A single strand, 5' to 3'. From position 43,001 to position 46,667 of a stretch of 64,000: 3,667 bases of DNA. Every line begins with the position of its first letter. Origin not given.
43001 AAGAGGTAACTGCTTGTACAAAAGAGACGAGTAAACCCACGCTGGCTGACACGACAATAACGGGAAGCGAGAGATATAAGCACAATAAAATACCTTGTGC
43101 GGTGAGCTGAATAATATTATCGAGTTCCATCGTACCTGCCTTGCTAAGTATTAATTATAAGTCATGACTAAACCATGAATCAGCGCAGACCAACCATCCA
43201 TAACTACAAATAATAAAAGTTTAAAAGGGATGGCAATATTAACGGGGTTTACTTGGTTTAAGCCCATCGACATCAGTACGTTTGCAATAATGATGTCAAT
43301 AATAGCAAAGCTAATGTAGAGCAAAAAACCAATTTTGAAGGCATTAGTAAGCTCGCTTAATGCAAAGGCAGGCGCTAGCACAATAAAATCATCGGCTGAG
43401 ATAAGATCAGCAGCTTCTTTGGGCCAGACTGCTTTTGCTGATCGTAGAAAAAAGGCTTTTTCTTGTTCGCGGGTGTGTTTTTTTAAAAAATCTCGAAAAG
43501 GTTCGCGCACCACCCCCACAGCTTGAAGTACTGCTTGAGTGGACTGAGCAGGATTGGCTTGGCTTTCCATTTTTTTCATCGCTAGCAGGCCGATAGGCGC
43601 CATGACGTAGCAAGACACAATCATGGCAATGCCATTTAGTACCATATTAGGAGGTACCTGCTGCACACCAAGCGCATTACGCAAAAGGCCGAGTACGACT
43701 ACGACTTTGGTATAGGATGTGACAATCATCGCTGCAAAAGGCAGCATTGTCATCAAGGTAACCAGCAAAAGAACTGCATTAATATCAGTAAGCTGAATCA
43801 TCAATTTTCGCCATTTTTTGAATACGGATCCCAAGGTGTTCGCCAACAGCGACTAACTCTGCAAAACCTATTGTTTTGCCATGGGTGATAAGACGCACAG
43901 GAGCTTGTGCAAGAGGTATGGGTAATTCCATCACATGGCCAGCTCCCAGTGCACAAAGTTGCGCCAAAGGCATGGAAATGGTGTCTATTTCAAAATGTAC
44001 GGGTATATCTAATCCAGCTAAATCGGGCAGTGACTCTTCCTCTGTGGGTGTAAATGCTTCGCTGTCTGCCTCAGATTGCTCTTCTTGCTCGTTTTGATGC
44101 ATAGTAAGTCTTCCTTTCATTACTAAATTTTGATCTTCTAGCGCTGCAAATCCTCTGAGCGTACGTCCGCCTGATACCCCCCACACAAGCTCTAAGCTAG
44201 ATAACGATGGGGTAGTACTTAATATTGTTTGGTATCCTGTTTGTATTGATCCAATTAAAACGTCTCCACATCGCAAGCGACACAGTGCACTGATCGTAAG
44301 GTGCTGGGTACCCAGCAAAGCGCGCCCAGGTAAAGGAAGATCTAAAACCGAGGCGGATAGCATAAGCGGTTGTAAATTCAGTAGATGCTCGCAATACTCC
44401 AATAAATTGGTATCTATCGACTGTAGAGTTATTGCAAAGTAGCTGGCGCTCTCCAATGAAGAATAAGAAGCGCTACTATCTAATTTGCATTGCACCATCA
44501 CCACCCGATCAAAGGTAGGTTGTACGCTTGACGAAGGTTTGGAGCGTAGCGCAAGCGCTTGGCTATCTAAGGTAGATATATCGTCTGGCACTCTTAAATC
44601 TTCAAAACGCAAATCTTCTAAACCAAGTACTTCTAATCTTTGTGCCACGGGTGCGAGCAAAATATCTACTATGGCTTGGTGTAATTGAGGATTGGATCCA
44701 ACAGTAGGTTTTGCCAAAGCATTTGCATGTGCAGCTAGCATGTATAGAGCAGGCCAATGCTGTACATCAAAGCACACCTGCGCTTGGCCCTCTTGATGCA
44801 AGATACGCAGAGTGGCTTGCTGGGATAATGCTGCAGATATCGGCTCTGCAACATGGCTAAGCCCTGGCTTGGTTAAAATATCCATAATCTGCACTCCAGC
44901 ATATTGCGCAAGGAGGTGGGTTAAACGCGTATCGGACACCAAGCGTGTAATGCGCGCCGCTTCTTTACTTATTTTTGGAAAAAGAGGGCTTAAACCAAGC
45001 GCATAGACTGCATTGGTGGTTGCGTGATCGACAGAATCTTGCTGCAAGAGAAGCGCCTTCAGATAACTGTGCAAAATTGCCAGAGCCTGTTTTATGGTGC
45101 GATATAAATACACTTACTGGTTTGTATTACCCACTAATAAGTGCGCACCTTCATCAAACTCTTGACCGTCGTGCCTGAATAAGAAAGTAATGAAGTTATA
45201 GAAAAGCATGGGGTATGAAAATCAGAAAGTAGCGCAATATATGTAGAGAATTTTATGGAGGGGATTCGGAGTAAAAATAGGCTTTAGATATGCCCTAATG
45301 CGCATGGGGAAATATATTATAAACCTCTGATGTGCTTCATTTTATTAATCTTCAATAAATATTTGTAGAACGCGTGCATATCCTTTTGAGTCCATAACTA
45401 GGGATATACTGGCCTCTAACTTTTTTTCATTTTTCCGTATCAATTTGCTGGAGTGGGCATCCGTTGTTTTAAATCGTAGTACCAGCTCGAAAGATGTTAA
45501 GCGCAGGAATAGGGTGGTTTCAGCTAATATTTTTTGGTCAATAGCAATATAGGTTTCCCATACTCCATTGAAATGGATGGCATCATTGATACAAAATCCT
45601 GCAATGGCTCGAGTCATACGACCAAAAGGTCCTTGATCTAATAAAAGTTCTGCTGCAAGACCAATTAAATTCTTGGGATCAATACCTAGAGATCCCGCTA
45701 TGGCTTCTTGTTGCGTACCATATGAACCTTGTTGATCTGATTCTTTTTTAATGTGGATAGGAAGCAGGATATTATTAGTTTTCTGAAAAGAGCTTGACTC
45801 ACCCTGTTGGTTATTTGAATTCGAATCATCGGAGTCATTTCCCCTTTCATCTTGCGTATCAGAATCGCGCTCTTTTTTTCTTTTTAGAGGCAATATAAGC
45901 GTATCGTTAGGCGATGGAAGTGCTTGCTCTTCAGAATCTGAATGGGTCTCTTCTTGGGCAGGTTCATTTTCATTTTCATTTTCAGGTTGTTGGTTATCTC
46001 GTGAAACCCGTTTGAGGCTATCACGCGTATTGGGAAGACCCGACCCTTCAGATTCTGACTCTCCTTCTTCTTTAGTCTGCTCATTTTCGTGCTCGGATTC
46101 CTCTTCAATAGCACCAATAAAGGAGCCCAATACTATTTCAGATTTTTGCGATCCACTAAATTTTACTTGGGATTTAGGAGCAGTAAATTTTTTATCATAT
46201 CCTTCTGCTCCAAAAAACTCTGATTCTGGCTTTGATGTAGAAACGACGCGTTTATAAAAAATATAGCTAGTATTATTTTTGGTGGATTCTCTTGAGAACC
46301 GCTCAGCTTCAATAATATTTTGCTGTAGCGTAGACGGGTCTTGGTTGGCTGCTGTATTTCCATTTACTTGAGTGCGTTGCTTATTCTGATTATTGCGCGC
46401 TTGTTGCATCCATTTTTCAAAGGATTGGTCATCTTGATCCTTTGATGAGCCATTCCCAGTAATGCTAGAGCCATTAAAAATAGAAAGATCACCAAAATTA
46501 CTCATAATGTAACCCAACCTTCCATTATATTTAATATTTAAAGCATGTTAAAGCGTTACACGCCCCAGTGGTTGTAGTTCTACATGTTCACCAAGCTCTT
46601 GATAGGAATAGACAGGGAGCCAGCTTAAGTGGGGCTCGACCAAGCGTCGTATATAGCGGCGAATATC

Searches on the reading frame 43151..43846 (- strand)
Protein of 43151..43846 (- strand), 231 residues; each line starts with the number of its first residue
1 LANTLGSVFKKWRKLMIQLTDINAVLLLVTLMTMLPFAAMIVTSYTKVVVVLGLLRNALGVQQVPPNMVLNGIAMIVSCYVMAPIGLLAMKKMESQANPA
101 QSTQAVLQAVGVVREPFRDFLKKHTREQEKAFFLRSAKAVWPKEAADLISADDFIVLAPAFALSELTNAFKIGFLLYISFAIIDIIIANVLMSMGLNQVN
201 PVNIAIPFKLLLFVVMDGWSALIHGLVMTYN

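Call 6: search_protein_families(library=ncbifam, proteins=[window:43151-43846:-], max_evalue=0.001)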
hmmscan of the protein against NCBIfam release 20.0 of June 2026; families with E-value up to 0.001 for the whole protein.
window:43151-43846:- (231 aa): 4 families
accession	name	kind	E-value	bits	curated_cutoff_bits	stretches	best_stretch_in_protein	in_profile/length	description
NF009438.0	PRK12797.1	subfamily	1.4e-84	283.2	179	1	16-230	2-216/217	EscR/YscR/HrcR family type III secretion system export apparatus protein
TIGR01102.1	yscR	equivalog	9.6e-81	270.4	208.6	1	26-226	2-202/202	type III secretion system export apparatus subunit SctR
NF009437.0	PRK12796.1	equivalog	7.4e-52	176.2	263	1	24-230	7-217/223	EscR/YscR/HrcR family type III secretion system export apparatus protein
TIGR01103.1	fliP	equivalog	6.4e-51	172.9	217.45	1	28-229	1-196/197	flagellar type III secretion system pore protein FliP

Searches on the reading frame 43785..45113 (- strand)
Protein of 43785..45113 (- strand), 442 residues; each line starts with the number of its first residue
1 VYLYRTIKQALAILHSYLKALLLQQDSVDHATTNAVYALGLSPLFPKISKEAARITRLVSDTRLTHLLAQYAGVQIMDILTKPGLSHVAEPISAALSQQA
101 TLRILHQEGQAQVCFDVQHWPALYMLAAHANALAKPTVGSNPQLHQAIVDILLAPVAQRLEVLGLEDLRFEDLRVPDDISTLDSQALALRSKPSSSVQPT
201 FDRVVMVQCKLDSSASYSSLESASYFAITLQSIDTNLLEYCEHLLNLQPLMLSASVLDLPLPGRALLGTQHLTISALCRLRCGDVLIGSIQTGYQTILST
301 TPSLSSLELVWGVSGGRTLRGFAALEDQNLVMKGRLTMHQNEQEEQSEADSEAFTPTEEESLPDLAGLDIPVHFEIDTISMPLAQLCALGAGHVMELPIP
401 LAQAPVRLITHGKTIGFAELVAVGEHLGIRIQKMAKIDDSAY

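Call 6: search_protein_families(library=ncbifam, proteins=[window:43785-45113:-], max_evalue=0.001)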
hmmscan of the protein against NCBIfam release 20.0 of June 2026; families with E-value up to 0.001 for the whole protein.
window:43785-45113:- (442 aa): 5 families
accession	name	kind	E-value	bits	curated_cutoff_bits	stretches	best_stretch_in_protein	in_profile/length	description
TIGR02551.1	SpaO_YscQ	equivalog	4.6e-32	112.2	100.8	1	236-434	113-300/300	type III secretion system cytoplasmic ring protein SctQ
TIGR02480.1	fliN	equivalog_domain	3.4e-10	39.7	84.05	1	369-435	7-74/77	flagellar motor switch protein FliN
NF006018.0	PRK08158.1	equivalog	5.6e-08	32.1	223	1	259-433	148-294/303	YscQ/HrcQ family type III secretion apparatus protein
NF005956.0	PRK08035.1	equivalog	3.4e-06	26.5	230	1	263-433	162-315/323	YscQ/HrcQ family type III secretion apparatus protein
NF005995.1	PRK08119.1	equivalog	4.4e-05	23.1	218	1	338-434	270-369/376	flagellar motor switch phosphatase FliY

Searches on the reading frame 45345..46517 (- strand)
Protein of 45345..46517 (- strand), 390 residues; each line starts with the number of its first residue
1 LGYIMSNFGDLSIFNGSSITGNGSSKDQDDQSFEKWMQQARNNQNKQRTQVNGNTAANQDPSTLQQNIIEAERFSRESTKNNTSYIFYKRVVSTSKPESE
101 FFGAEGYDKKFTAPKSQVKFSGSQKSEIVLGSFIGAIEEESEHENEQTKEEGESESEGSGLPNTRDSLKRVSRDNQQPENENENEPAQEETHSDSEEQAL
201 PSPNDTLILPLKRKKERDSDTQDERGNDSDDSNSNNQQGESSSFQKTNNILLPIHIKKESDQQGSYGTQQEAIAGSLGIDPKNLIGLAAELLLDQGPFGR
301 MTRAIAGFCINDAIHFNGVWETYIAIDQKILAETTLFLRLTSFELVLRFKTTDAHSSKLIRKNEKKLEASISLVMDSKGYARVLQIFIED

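Call 6: search_protein_families(library=ncbifam, proteins=[window:45345-46517:-], max_evalue=0.001)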
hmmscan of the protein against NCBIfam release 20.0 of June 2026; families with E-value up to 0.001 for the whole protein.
window:45345-46517:- (390 aa): 1 family
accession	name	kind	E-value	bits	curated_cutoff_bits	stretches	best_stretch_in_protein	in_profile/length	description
TIGR02557.2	HpaP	equivalog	1.7e-18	67.6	65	1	300-386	115-201/204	type III secretion system protein SctP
